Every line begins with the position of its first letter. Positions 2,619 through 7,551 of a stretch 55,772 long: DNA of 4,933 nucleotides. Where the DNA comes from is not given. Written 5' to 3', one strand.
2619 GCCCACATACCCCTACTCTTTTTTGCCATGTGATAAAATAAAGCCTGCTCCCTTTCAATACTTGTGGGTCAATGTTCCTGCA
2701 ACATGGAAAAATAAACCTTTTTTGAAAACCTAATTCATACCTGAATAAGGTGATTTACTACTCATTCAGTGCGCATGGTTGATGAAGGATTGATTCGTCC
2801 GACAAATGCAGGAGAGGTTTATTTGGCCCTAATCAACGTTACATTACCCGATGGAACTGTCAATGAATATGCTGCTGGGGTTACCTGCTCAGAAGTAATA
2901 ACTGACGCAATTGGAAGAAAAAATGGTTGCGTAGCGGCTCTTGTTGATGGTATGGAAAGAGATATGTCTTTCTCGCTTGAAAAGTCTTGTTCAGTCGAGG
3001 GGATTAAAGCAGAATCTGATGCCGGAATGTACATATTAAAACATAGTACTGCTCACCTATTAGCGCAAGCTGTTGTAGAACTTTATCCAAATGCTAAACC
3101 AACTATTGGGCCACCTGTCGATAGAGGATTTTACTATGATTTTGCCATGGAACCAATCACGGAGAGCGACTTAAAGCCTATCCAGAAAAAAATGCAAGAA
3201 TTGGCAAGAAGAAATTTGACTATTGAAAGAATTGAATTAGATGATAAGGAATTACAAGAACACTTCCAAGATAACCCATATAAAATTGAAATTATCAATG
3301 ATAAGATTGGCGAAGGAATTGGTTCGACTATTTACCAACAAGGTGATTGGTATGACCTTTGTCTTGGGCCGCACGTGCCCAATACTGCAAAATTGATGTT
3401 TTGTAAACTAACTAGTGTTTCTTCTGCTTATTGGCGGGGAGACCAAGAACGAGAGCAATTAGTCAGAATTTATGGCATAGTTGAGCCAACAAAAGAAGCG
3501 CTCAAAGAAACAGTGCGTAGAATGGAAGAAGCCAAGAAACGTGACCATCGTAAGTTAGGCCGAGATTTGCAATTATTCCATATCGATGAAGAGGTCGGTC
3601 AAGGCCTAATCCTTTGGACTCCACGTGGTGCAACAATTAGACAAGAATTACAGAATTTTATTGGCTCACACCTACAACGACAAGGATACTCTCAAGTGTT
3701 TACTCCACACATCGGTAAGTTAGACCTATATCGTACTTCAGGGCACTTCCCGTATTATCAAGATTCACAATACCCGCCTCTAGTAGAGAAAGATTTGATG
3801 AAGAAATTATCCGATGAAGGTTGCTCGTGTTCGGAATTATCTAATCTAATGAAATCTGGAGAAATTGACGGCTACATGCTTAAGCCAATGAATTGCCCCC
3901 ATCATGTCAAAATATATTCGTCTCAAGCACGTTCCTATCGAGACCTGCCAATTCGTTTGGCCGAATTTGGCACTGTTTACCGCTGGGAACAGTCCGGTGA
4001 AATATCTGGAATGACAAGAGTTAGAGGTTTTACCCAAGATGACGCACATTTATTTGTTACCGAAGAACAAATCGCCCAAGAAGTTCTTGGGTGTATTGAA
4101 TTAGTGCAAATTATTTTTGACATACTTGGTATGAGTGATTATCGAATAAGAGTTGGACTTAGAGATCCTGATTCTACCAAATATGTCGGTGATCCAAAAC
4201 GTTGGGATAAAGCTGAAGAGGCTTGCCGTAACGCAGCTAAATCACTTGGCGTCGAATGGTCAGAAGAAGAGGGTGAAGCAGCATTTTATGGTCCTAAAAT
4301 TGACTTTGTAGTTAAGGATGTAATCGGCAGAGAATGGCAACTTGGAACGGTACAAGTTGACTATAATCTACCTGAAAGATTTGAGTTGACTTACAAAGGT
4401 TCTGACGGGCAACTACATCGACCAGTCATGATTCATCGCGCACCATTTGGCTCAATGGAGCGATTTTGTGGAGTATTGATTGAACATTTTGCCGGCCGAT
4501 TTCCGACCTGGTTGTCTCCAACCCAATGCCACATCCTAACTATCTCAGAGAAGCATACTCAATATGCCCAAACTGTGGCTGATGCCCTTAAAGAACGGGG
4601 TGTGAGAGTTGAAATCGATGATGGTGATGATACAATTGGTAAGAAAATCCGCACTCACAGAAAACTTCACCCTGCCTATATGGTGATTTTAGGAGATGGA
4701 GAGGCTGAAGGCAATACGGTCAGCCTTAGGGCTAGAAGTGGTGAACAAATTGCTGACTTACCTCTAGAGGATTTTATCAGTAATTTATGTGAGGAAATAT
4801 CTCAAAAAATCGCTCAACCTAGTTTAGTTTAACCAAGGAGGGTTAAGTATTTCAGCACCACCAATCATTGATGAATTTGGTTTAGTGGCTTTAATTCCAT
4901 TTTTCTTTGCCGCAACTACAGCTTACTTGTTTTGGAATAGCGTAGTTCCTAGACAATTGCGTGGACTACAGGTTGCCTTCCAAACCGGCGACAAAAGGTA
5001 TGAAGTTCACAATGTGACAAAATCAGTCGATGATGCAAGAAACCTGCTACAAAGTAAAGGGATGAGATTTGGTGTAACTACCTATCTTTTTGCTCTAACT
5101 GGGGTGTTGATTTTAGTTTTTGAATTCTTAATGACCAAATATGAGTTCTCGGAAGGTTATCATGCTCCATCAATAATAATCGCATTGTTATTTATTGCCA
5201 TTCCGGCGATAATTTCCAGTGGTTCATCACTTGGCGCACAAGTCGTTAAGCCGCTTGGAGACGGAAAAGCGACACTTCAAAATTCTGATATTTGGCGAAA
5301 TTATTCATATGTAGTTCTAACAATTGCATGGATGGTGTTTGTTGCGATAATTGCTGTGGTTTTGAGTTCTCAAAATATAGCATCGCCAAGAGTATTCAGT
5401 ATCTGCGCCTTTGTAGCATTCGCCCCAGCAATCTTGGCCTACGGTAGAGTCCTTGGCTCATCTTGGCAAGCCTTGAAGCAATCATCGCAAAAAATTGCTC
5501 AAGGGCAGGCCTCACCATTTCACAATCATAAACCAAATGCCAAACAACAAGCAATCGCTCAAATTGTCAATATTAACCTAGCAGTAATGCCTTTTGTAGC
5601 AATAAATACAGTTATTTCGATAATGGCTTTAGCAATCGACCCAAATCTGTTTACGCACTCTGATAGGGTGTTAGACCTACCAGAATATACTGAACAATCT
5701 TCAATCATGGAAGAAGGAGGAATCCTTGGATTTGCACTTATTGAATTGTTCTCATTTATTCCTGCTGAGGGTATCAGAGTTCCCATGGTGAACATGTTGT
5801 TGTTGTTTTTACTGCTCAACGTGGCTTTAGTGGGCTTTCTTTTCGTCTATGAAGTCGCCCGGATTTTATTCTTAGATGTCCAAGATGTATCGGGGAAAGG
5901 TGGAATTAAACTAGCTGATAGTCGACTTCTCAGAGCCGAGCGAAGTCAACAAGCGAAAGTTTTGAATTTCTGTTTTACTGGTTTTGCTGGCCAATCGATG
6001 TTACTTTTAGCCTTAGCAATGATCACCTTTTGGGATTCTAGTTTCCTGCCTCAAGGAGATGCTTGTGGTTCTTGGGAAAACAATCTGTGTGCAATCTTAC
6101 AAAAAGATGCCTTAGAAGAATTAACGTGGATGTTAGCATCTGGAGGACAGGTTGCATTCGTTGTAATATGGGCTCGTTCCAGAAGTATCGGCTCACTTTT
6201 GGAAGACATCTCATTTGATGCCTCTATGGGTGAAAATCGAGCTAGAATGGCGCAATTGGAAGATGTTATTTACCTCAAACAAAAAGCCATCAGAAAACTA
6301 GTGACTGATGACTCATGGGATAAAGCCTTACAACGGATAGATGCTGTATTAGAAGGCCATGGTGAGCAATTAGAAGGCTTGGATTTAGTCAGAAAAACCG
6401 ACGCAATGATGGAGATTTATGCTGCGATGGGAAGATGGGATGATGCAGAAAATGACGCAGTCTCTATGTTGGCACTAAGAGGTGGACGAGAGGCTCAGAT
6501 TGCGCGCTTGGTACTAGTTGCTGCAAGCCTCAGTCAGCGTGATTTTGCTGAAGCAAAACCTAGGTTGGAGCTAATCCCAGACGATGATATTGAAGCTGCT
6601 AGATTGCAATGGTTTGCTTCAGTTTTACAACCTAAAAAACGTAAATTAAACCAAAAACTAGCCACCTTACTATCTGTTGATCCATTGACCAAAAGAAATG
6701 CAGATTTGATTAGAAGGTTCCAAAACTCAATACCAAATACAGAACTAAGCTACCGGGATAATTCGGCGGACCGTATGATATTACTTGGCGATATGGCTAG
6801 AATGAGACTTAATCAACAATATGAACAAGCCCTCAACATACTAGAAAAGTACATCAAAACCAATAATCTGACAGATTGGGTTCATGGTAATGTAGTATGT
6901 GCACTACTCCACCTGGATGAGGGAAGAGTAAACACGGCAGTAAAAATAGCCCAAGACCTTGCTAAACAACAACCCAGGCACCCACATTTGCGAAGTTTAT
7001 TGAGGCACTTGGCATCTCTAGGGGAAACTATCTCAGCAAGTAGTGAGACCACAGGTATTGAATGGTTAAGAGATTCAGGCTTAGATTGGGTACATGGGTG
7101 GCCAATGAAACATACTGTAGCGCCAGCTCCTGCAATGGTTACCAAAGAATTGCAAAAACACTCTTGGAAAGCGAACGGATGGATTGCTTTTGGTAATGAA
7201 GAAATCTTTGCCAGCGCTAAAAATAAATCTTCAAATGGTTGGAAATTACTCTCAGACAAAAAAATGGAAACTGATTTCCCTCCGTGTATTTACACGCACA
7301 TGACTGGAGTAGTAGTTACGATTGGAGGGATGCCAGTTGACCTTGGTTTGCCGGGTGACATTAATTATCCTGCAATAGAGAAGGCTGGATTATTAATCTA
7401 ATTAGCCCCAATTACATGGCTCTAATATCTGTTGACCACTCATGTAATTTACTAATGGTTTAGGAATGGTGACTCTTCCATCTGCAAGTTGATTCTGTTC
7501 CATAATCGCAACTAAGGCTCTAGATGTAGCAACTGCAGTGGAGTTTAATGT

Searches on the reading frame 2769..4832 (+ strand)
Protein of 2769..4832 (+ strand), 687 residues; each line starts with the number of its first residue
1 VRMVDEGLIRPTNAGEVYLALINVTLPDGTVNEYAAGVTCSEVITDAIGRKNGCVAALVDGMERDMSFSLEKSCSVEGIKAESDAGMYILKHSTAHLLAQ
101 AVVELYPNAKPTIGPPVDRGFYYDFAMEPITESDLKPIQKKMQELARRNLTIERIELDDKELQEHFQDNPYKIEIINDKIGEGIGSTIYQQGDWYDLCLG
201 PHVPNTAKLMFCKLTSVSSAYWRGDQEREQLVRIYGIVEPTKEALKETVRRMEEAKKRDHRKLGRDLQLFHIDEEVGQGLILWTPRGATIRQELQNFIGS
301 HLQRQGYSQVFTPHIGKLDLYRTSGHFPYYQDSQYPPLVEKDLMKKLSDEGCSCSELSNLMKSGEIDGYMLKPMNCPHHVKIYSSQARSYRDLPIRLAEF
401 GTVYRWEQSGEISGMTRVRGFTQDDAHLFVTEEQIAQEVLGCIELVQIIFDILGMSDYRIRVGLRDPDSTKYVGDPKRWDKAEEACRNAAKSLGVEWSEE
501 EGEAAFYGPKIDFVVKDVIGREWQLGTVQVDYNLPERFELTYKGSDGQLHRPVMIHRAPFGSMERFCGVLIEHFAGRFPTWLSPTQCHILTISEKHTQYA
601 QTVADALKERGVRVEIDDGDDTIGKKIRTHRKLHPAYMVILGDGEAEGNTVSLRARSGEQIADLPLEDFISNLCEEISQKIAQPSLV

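Call 39: search_protein_families(library=pfam, proteins=[window:2769-4832:+], max_evalue=0.001)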
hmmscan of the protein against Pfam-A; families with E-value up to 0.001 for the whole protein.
window:2769-4832:+ (687 aa): 3 families
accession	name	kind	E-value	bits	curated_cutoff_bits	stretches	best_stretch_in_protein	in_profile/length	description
PF00587.30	tRNA-synt_2b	-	4.7e-46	157.5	29.3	1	367-574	9-179/179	tRNA synthetase class II core domain (G, H, P, S and T)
PF03129.25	HGTP_anticodon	-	4.2e-19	68.9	21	1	586-673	1-91/94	Anticodon binding domain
PF07973.19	tRNA_SAD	-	1.8e-12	47.4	24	1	187-235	2-44/44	Threonyl and Alanyl tRNA synthetase second additional domain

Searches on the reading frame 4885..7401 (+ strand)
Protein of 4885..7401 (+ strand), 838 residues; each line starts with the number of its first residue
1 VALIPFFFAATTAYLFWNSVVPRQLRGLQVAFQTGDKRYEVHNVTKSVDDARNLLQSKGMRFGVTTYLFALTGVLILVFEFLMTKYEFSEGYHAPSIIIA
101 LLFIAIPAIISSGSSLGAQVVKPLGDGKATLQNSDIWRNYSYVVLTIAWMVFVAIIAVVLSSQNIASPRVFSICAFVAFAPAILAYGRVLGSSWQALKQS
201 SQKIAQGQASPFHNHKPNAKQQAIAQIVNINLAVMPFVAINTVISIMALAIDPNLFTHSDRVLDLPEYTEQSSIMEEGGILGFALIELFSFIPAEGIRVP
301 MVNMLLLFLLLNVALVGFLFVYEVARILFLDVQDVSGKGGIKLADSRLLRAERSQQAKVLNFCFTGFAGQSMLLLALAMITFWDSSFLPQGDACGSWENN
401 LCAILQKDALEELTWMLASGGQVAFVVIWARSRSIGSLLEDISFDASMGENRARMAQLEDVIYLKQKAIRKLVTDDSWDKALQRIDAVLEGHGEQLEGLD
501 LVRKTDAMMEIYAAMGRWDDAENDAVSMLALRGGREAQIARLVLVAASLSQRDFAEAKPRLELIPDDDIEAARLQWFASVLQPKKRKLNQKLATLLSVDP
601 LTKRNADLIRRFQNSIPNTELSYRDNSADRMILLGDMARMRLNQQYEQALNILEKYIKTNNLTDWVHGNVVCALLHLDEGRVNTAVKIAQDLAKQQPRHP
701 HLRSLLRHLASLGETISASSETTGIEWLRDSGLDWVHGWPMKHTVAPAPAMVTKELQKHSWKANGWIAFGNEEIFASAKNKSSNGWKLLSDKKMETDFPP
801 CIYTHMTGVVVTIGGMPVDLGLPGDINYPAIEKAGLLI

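Call 39: search_protein_families(library=pfam, proteins=[window:4885-7401:+], max_evalue=0.001)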
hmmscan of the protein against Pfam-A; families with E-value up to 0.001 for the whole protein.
window:4885-7401:+ (838 aa): 1 family
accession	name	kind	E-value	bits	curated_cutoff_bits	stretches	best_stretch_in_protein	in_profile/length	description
PF14559.12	TPR_19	-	5.1e-06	27.2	25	0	643-708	4-67/68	Tetratricopeptide repeat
